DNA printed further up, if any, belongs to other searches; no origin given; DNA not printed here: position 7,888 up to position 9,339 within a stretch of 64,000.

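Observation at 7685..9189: Minimal peptide-plus-enzyme cassette: an SD-led 58-aa ORF directly upstream of an RRE-like/SagB-type dehydrogenase, with no YcaO partner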

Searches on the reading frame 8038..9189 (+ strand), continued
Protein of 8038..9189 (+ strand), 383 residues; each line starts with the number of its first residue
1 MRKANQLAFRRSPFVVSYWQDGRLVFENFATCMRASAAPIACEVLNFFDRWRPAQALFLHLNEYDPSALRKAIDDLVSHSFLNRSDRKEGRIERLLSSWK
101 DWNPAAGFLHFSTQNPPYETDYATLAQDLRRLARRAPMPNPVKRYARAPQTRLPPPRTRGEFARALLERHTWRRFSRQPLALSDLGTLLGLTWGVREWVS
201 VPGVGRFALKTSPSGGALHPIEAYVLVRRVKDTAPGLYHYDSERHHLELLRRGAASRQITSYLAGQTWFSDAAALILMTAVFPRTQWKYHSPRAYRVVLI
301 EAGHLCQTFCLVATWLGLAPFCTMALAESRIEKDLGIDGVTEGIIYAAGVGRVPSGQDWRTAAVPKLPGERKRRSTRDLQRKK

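Call 66: find_encoding_contigs(protein=P0405, flank=6000, max_places=1)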
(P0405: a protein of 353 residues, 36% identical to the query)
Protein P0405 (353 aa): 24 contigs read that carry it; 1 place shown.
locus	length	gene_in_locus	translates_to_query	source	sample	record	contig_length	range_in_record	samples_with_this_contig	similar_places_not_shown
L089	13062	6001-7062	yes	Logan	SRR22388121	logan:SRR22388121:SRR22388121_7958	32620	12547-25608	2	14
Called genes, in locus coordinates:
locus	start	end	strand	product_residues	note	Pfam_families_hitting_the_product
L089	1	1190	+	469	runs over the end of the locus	PF03137:OATP (faint), PF07690:MFS_1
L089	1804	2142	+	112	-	-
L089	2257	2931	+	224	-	PF00486:Trans_reg_C, PF16697:Yop-YscD_cpl, PF00498:FHA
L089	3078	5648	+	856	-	PF00069:Pkinase, PF07714:PK_Tyr_Ser-Thr, PF03109:ABC1 (weak), PF13414:TPR_11 (faint), PF13428:TPR_14 (faint), PF13431:TPR_17 (faint)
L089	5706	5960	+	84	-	-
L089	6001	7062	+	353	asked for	PF00881:Nitroreductase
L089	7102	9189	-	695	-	PF13676:TIR_2, PF00515:TPR_1 (faint), PF07719:TPR_2 (faint), PF13181:TPR_8 (faint), PF13414:TPR_11 (weak), PF13428:TPR_14 (faint), PF13431:TPR_17 (faint)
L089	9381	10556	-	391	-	PF07690:MFS_1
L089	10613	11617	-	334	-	PF01408:GFO_IDH_MocA, PF02894:GFO_IDH_MocA_C, PF22725:GFO_IDH_MocA_C3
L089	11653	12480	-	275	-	PF09339:HTH_IclR, PF01614:IclR_C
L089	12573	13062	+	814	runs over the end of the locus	PF07715:Plug, PF00593:TonB_dep_Rec_b-barrel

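Call 74: search_dna_similar(query=window:8038-9186:+, collection=plasmids, mode=protein, max_evalue=1e-10, max_rows=30)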
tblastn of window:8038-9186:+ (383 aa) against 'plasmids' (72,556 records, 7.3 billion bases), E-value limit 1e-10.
Records with a match: 76; places in all: 84; records where one place covers at least 80% of the query: 22.
Best place of each record, by identity: <60% 76.
By first word of the organism name: Sinorhizobium 20; Bacillus 15; Rhizobium 9; Streptomyces 3; Ligilactobacillus 3; Lactiplantibacillus 3; Candidatus 2; Haloplanus 2; Cupriavidus 2; Paraclostridium 2; and 15 more.
By predicted mobility (MOB-suite, as given by PLSDB): non-mobilizable 37; conjugative 27; mobilizable 12.
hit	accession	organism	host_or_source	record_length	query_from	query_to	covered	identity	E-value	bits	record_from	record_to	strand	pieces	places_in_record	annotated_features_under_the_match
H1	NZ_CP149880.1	Sinorhizobium medicae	Medicago sativa,Cell Culture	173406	5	351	91%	34.5%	6e-37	149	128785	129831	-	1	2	SagB family peptide dehydrogenase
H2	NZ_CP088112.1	Sinorhizobium medicae WSM1115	cell culture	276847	5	351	91%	34.5%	6e-37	149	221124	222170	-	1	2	SagB family peptide dehydrogenase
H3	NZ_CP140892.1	Sinorhizobium medicae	Medicago lupulina,whole organism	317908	5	351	91%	34.5%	6e-37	149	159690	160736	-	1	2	SagB family peptide dehydrogenase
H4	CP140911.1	Sinorhizobium medicae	Medicago lupulina,whole organism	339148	5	351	91%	34.5%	6e-37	149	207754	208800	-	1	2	SagB family peptide dehydrogenase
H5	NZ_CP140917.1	Sinorhizobium medicae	Medicago lupulina,whole organism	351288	5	351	91%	34.5%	6e-37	149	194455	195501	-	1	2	SagB family peptide dehydrogenase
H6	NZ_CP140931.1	Sinorhizobium medicae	Medicago lupulina,whole organism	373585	5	351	91%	34.5%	6e-37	149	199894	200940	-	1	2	SagB family peptide dehydrogenase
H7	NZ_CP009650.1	Bacillus pseudomycoides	-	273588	7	360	92%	33.3%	4e-54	199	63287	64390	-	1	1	SagB/ThcOx family dehydrogenase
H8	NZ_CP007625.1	Bacillus pseudomycoides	-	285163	7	360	92%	33.3%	4e-54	199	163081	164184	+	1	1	SagB/ThcOx family dehydrogenase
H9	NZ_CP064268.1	Bacillus pseudomycoides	cell culture,Zoo wolf area soil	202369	7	360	92%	33.3%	4e-54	199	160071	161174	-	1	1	SagB/ThcOx family dehydrogenase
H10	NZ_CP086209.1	Priestia sp. J2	single cell,Peanut field soil,Peanut ...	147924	7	360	92%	32.8%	2e-53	197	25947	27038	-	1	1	SagB/ThcOx family dehydrogenase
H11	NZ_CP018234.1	Rhizobium leguminosarum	Vavilovia formosa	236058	5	351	91%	33.2%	6e-32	135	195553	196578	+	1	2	SagB family peptide dehydrogenase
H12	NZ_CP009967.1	Bacillus cereus E33L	Microbial isolate culture,Animal, ...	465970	6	356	92%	31.4%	8e-49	184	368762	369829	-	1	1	SagB/ThcOx family dehydrogenase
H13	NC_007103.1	Bacillus cereus E33L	-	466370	6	356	92%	31.4%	8e-49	184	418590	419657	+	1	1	SagB/ThcOx family dehydrogenase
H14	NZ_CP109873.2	Bacillus cereus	pepper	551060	7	356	91%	30.8%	6e-51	190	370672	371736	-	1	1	SagB/ThcOx family dehydrogenase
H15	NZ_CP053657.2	Bacillus cereus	culture,soil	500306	7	356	91%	30.6%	2e-50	189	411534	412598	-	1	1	SagB/ThcOx family dehydrogenase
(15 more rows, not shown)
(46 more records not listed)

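Call 75: get_annotated_region(hit=H1, flank=7000)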
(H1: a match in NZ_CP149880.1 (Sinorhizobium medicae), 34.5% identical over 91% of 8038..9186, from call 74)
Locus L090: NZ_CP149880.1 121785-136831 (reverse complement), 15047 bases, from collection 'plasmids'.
description: Sinorhizobium medicae strain T10 plasmid unnamed2, complete sequence
organism: Sinorhizobium medicae (NCBI taxid 110321)
taxonomy: Bacteria; Pseudomonadota; Alphaproteobacteria; Hyphomicrobiales; Rhizobiaceae; Sinorhizobium; Sinorhizobium medicae
host: -; source: Medicago sativa,Cell Culture; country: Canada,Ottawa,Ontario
typing (MOB-suite, as given by PLSDB): conjugative; replicon rep_cluster_287; relaxase MOBP; mating-pair formation MPF_T
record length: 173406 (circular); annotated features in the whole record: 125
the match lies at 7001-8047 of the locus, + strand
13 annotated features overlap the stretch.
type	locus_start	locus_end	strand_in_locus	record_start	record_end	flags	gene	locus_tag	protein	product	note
CDS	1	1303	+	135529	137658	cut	-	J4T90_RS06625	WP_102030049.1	AMP-binding protein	-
CDS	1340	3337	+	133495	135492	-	-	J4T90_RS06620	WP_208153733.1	cobalamin-dependent protein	-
CDS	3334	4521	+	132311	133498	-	-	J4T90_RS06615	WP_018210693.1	3-dehydroquinate synthase II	GO:0009073 - aromatic amino acid family biosynthetic process [Evidence IEA]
CDS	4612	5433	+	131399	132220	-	-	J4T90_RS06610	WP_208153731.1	hypothetical protein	-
CDS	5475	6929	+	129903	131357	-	-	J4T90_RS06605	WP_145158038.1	4-hydroxyphenylacetate 3-hydroxylase N-terminal domain-containing protein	-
CDS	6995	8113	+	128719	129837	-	-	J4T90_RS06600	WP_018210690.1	SagB family peptide dehydrogenase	-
CDS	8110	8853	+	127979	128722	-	-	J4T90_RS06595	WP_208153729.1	4'-phosphopantetheinyl transferase superfamily protein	-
CDS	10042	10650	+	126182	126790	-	-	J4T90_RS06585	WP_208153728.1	hypothetical protein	-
CDS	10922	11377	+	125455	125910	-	-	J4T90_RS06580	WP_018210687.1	transposase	GO:0006313 - DNA transposition [Evidence IEA]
CDS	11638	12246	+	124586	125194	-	-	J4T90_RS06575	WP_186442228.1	hypothetical protein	-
CDS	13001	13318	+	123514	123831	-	-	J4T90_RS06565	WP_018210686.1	hypothetical protein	-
CDS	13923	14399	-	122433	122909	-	-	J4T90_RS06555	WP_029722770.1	helix-turn-helix transcriptional regulator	-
CDS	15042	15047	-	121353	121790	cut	-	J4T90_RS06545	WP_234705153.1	hypothetical protein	-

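Call 76: get_annotated_region(hit=H7, flank=5000)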
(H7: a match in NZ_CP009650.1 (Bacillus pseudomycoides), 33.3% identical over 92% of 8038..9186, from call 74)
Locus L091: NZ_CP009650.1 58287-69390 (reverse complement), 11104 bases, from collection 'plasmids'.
description: Bacillus pseudomycoides strain BTZ plasmid pBTZ_1, complete sequence
organism: Bacillus pseudomycoides (NCBI taxid 64104)
taxonomy: Bacteria; Bacillota; Bacilli; Bacillales; Bacillaceae; Bacillus; Bacillus pseudomycoides
host: -; source: -; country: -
typing (MOB-suite, as given by PLSDB): mobilizable; replicon rep_cluster_1575,rep_cluster_1869; relaxase MOBP
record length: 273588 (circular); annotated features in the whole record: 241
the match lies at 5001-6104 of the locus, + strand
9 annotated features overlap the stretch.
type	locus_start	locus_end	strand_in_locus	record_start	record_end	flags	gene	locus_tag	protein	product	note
CDS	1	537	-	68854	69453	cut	-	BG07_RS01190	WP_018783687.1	undecaprenyl-diphosphatase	-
CDS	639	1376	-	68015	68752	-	-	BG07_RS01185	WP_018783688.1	ABC transporter permease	-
CDS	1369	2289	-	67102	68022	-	-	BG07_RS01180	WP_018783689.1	ABC transporter ATP-binding protein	-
CDS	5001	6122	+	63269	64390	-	-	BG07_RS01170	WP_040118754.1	SagB/ThcOx family dehydrogenase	-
CDS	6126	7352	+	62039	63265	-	-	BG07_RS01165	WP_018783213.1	MFS transporter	GO:0055085 - transmembrane transport [Evidence IEA]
CDS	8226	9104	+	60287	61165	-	-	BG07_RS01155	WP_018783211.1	Rpn family recombination-promoting nuclease/putative transposase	-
CDS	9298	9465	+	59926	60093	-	-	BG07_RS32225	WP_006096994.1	hypothetical protein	-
CDS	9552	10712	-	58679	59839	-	-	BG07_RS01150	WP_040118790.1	tyrosine-type recombinase/integrase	GO:0015074 - DNA integration [Evidence IEA]; GO:0006310 - DNA recombination [Evidence IEA]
CDS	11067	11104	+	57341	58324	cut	-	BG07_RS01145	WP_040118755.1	ribbon-helix-helix protein, CopG family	GO:0006355 - regulation of DNA-templated transcription [Evidence IEA]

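Call 88: search_solved_structures(query=window:8038-9186:+, max_evalue=0.01, show_alignments=5)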
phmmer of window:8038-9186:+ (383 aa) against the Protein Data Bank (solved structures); distinct sequences matched with E-value up to 0.01: 11.
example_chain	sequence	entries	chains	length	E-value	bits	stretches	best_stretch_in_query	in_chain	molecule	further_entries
3eo7_A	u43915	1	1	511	3.4e-24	88.7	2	192-346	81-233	Putative Nitroreductase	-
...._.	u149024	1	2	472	2.4e-18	69.4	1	163-325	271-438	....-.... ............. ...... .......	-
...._B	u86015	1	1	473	2.4e-18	69.4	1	163-325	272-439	CyaGox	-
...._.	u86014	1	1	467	2.5e-18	69.3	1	163-324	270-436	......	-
6gos_C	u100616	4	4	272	8.6e-06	28.1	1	210-342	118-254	Microcin B17-processing protein McbC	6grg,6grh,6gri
3hj9_A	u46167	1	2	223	9.1e-05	24.7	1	136-263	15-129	Oxidoreductase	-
3hoi_A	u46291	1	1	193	0.00012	24.4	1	152-325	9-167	FMN-dependent nitroreductase BF3017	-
8cqs_A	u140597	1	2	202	0.0003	23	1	152-280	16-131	Nitroreductase-like protein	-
7ly5_B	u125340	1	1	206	0.001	21.3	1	211-322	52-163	BmdC, oxidase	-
7ly7_B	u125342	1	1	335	0.0022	20.2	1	210-319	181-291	BmdC, Oxidase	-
7ly4_A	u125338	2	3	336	0.0022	20.2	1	210-319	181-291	BmdC, Oxidase | BmdC, NRPS oxidase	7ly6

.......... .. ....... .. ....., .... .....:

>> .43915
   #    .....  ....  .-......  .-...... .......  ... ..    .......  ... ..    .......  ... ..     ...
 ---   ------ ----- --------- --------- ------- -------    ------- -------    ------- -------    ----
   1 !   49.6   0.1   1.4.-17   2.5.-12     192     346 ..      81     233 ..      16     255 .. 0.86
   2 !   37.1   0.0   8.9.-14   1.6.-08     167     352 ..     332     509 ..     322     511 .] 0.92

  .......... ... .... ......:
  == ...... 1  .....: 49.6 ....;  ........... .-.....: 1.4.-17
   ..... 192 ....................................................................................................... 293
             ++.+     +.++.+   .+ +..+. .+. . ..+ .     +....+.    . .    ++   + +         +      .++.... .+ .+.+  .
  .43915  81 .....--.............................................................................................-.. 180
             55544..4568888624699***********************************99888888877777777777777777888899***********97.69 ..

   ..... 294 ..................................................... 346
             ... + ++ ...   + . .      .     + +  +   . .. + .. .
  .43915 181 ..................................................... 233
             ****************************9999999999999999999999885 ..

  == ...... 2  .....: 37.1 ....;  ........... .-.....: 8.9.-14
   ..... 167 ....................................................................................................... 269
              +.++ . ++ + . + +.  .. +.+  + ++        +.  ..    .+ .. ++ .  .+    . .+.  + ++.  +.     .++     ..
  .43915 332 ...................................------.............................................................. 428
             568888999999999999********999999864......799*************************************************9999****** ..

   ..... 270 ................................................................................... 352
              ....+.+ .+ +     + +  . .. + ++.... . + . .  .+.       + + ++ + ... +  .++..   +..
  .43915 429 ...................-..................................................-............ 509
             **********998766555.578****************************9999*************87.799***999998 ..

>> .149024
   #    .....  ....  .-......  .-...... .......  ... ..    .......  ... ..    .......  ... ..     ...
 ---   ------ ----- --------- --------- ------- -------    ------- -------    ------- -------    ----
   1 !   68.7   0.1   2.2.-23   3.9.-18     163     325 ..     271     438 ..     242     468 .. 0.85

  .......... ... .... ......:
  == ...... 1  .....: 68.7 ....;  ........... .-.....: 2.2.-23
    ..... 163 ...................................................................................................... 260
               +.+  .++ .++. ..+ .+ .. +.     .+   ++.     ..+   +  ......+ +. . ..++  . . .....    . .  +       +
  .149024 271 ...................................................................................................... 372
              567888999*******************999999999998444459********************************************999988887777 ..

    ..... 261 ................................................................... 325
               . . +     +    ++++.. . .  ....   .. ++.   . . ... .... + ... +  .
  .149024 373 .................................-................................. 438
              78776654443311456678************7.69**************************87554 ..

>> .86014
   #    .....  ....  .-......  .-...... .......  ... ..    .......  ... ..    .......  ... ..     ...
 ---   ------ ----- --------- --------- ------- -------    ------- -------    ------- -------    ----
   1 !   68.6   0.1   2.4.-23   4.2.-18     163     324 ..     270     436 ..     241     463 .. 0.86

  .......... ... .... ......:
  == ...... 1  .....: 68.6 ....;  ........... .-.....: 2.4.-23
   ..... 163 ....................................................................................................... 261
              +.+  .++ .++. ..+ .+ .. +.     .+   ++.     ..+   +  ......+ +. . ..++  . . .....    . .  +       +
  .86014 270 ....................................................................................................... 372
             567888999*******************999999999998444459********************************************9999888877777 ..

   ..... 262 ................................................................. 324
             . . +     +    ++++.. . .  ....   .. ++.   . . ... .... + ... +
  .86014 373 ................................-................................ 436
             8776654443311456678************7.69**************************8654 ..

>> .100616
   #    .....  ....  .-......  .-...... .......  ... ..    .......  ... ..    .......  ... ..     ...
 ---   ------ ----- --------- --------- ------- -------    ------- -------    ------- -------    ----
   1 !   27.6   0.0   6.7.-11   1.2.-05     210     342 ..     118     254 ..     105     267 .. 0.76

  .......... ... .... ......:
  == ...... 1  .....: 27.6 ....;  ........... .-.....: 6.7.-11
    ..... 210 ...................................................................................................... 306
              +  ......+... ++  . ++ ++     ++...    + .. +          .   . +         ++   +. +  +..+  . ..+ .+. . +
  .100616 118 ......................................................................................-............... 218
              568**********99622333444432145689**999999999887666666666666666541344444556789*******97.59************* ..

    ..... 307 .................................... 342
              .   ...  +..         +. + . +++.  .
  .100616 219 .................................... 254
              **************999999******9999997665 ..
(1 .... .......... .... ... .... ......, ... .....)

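Call 90: search_protein_families(library=ncbifam, proteins=[L084:5222-6724:+], max_evalue=1)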
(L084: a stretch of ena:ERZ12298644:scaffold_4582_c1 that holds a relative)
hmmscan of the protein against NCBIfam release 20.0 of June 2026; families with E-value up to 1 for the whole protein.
L084:5222-6724:+ (501 aa): 10 families
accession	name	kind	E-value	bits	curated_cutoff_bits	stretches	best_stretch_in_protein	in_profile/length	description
NF047558.1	TPR_END_plus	domain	5.3e-11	42.3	32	1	441-494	3-56/56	TPR end-of-group domain-containing protein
TIGR02917.1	PEP_TPR_lipo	equivalog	1.1e-10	40.1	312.2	2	259-430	486-660/899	XrtA/PEP-CTERM system TPR-repeat protein PrsT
NF007540.1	PRK10153.1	equivalog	2.2e-06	26.8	400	1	65-266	217-411/516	lysine decarboxylation/transport transcriptional activator CadC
NF040959.1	MamA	equivalog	2.1e-05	24.1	200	1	318-400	48-130/204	magnetosome protein MamA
NF033762.1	social_mot_Tgl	equivalog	0.0016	17.9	225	1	317-432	41-160/252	social motility TPR repeat lipoprotein Tgl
TIGR02521.1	type_IV_pilW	equivalog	0.0018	17.9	154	1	209-242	45-78/234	type IV pilus biogenesis/stability protein PilW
NF002725.1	PRK02603.1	equivalog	0.015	15.3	143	0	316-350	78-115/173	photosystem I assembly protein Ycf3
NF033758.1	gliding_GltE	equivalog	0.025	13.6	225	1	208-242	133-167/411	adventurous gliding motility TPR repeat lipoprotein GltE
NF047507.1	TPR_BatC_Lepto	exception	0.084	12.3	175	1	188-232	92-133/214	TPR repeat-containing protein BatC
TIGR00990.1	3a0801s09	subfamily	0.12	11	757.25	0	256-308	383-434/615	mitochondrial import receptor subunit TOM70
